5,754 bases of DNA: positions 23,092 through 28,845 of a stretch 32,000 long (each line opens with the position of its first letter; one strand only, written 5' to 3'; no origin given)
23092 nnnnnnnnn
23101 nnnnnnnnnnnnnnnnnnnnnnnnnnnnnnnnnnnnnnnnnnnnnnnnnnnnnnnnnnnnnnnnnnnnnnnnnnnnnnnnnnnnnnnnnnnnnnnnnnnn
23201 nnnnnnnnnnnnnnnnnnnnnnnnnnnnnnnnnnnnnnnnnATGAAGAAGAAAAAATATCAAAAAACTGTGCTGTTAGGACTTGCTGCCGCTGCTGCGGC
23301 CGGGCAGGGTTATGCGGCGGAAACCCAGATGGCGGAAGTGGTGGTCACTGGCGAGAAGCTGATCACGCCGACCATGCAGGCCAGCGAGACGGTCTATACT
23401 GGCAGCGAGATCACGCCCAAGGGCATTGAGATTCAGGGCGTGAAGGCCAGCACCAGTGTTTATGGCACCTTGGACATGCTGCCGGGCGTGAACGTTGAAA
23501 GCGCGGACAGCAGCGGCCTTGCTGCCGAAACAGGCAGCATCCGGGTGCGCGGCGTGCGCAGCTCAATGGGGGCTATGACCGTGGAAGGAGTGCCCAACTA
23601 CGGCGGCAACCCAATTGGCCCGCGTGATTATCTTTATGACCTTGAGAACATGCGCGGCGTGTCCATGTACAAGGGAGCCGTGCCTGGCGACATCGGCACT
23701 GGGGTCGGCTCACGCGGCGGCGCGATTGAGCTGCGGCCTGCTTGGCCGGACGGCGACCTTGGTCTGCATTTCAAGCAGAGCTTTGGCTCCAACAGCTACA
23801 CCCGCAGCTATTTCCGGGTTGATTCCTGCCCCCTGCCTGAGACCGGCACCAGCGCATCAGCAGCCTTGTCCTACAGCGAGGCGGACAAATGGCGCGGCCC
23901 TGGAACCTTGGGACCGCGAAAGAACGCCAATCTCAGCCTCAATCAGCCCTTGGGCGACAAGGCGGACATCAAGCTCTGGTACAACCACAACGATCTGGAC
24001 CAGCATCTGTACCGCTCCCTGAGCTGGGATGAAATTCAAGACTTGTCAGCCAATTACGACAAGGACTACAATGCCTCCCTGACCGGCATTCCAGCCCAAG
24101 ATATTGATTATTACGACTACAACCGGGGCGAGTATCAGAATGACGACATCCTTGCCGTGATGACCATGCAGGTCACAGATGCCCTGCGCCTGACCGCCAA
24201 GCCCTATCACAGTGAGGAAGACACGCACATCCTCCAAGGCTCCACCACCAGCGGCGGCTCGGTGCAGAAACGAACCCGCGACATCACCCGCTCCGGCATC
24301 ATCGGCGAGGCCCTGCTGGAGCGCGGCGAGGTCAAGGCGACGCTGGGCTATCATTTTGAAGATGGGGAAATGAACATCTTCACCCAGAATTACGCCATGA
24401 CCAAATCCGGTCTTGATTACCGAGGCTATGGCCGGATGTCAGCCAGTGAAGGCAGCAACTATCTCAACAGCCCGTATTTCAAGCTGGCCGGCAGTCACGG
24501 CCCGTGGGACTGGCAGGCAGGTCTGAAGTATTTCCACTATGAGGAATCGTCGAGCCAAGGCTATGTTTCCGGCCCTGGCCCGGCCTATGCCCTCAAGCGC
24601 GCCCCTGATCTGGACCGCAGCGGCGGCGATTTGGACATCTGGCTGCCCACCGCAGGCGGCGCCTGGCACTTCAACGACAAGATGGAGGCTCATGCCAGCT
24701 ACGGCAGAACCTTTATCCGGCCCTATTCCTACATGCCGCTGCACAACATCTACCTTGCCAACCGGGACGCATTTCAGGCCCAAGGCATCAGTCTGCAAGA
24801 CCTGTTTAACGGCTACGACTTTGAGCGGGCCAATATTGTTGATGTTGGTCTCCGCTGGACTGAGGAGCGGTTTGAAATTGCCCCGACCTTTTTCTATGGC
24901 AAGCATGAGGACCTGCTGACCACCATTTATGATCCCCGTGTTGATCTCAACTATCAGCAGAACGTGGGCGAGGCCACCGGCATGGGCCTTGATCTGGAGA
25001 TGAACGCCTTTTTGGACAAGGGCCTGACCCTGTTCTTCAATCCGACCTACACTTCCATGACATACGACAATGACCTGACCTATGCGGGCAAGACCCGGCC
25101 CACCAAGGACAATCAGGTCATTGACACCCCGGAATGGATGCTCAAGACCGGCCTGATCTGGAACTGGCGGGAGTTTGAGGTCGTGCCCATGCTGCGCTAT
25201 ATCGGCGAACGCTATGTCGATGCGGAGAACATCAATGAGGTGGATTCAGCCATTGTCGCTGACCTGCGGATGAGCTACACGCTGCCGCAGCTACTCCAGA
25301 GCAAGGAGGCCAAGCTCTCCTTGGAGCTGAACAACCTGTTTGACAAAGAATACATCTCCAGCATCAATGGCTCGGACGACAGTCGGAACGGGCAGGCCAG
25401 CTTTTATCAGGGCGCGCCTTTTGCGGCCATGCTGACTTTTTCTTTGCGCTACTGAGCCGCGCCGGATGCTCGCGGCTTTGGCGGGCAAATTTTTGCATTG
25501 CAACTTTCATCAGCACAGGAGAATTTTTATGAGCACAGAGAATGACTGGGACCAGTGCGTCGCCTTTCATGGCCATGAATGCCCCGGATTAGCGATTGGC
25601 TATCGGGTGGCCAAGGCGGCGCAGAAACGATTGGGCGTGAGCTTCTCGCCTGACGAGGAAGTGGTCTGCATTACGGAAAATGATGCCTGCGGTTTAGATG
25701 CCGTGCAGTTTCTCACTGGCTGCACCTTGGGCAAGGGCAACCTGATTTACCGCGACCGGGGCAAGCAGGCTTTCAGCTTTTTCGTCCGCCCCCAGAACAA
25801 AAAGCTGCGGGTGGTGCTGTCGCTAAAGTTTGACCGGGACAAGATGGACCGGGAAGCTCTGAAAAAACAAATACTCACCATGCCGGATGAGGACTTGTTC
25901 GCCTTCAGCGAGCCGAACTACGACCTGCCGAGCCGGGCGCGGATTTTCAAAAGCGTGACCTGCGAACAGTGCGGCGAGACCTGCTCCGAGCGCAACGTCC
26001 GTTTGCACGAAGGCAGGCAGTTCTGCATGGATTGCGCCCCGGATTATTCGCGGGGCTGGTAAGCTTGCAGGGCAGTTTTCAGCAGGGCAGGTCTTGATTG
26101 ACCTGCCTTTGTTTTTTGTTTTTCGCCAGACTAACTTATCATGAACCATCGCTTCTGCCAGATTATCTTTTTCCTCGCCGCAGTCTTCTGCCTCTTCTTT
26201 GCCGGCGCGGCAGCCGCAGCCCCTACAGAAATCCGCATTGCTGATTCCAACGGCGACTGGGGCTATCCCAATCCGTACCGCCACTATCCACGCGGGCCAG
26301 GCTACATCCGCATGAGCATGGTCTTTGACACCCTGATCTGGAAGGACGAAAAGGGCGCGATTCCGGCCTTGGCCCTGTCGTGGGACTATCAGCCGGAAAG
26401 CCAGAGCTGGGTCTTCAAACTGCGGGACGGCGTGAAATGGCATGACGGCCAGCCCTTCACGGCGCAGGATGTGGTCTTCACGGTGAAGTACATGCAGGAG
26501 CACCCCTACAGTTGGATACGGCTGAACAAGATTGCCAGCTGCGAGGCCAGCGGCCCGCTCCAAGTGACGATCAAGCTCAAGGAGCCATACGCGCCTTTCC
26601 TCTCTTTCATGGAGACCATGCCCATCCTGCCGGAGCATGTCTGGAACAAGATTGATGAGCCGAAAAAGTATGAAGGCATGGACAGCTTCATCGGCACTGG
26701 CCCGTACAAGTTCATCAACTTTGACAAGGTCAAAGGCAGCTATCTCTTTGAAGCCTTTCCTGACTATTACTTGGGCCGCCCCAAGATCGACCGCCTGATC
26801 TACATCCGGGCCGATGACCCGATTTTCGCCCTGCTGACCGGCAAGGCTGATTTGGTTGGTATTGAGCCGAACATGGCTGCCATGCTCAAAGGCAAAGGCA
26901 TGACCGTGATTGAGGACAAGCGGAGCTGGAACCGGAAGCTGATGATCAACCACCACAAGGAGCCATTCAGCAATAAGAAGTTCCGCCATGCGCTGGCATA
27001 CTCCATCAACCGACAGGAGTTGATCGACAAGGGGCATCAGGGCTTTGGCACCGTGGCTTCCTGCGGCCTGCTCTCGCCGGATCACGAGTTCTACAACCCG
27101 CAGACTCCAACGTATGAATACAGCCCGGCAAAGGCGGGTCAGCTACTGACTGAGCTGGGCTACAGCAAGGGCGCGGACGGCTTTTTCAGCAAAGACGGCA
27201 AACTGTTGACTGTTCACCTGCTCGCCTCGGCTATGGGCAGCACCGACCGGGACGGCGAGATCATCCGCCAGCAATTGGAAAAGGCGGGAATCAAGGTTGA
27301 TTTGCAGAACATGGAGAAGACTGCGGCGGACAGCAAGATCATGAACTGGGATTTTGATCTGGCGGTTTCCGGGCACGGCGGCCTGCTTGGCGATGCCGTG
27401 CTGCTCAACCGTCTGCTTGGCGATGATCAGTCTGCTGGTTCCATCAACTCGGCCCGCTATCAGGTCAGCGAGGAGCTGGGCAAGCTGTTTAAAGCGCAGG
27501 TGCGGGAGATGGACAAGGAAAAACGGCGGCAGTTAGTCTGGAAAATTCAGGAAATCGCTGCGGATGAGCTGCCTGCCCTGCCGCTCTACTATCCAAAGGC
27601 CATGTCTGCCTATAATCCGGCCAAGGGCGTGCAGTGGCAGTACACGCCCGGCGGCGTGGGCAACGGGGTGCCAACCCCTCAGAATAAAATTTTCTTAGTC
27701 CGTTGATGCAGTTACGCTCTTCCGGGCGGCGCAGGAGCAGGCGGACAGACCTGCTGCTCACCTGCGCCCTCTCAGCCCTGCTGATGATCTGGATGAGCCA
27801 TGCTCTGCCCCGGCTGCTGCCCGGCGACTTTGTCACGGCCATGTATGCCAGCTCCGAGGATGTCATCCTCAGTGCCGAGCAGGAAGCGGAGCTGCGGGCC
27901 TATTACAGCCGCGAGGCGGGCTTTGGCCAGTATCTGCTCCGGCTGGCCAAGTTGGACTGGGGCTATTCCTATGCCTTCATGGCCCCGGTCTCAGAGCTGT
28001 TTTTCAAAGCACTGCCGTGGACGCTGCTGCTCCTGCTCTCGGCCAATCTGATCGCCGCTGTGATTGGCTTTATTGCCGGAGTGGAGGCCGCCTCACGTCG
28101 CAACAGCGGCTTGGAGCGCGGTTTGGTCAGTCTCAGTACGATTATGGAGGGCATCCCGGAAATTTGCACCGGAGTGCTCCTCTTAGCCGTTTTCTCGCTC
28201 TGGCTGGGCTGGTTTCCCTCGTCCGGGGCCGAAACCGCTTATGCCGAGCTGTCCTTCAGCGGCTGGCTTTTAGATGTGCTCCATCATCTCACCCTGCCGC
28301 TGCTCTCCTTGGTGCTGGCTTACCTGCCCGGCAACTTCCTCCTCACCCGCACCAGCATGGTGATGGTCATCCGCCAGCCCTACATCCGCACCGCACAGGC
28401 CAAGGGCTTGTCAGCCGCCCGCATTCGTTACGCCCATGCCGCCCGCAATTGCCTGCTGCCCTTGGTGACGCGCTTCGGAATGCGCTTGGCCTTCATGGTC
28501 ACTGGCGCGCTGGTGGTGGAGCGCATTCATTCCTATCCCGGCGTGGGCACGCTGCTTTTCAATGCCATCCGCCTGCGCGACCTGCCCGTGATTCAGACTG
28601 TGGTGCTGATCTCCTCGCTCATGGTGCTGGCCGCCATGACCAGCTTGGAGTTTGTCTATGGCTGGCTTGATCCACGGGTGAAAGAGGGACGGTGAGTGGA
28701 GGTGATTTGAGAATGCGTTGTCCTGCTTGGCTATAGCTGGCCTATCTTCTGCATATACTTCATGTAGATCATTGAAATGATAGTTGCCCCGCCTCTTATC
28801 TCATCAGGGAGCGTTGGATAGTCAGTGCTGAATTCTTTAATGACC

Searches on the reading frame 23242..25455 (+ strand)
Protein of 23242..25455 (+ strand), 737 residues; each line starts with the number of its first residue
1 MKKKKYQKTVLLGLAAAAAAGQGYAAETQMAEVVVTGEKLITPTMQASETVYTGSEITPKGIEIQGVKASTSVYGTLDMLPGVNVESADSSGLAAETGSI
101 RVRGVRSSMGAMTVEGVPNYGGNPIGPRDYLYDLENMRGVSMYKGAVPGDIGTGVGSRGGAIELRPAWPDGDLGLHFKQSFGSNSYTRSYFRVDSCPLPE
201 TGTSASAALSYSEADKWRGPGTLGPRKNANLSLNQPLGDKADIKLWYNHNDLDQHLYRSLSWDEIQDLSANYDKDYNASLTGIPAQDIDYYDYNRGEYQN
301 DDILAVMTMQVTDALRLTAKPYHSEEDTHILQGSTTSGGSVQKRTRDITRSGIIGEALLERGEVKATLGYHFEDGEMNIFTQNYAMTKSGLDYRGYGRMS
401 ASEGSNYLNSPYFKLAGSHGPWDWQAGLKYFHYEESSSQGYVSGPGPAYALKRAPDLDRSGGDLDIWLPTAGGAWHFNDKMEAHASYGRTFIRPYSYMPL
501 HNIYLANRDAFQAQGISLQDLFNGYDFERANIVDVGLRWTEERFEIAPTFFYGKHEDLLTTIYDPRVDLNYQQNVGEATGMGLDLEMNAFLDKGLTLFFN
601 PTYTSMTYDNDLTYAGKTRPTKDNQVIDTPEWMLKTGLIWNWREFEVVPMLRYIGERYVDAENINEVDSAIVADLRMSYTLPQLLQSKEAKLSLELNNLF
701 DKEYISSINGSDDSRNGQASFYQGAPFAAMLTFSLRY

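Call 5: search_protein_families(library=pfam, proteins=[window:23242-25455:+])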
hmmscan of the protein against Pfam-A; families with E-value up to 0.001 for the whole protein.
window:23242-25455:+ (737 aa): 1 family
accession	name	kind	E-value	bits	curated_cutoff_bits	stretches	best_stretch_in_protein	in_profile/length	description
PF07715.20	Plug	-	6.8e-06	27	23.9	1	69-150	21-98/107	TonB-dependent Receptor Plug Domain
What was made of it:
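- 23242..25455 (+): TonB-dependent receptor, driven by copy 2. It heads the operon TBDR - small FmdE (25466-26062) - Nik/Opp-type binding protein (26141-27706) - permease (27703-28695). Pfam results in call 5.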

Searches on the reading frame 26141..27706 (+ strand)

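Call 5: search_protein_families(library=pfam, proteins=[window:26141-27706:+])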
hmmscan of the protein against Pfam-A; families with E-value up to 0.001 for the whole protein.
window:26141-27706:+ (521 aa): 1 family
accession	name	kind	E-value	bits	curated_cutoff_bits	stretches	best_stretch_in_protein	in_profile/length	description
PF00496.27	SBP_bac_5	-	4.5e-77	260.1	32.4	1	74-419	3-353/368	Bacterial extracellular solute-binding proteins, family 5 Middle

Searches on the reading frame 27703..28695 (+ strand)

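Call 5: search_protein_families(library=pfam, proteins=[window:27703-28695:+])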
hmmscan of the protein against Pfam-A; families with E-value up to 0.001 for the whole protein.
window:27703-28695:+ (330 aa): 1 family
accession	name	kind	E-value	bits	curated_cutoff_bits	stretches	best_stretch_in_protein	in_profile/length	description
PF00528.27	BPD_transp_1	-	2.2e-29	102.9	26.4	1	121-327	4-183/184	Binding-protein-dependent transport system inner membrane component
